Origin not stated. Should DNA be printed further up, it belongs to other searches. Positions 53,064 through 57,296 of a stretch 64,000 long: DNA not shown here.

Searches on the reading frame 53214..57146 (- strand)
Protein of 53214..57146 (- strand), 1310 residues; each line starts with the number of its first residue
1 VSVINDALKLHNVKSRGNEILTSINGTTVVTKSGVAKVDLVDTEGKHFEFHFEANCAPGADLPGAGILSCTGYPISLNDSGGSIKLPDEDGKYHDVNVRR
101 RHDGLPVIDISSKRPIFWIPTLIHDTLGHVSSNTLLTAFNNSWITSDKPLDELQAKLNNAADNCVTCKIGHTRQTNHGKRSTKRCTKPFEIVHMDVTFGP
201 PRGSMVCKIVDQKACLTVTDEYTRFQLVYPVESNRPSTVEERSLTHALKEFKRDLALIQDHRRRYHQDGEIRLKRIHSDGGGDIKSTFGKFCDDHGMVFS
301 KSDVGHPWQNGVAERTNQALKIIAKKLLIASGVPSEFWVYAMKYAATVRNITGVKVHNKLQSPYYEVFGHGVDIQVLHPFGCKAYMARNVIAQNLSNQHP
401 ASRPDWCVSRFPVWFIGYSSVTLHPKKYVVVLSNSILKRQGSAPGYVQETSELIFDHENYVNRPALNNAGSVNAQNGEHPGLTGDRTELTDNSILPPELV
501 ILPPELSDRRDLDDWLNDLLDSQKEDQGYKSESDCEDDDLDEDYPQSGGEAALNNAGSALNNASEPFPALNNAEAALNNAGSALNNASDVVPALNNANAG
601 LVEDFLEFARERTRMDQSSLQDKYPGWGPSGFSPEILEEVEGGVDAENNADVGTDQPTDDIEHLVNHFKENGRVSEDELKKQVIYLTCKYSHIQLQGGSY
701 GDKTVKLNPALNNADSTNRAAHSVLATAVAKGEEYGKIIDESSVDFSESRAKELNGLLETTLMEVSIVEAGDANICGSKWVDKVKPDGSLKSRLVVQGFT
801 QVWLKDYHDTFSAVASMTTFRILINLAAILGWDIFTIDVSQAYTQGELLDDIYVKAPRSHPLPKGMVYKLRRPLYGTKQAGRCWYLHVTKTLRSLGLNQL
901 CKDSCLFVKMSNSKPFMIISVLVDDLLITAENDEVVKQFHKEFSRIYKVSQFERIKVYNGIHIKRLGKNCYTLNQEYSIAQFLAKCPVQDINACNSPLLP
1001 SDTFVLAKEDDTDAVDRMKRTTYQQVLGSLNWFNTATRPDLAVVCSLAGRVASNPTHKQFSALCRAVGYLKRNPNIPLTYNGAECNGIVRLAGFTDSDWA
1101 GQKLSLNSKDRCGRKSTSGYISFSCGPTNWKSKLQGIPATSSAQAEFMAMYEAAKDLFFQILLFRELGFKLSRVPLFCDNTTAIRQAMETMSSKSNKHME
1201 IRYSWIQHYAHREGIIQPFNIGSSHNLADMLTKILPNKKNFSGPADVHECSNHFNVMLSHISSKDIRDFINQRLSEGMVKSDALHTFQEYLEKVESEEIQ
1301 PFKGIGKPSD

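Call 14: search_protein_families(library=pfam, proteins=[window:53214-57146:-], max_evalue=0.001)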
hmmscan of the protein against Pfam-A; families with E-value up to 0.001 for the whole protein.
window:53214-57146:- (1310 aa): 2 families
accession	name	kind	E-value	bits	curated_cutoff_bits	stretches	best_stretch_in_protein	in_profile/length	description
PF07727.20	RVT_2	-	3.7e-45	154.9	31.6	1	774-999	14-243/244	Reverse transcriptase (RNA-dependent DNA polymerase)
PF00665.32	rve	-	3.3e-06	27.7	32.6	1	186-307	2-102/102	Integrase core domain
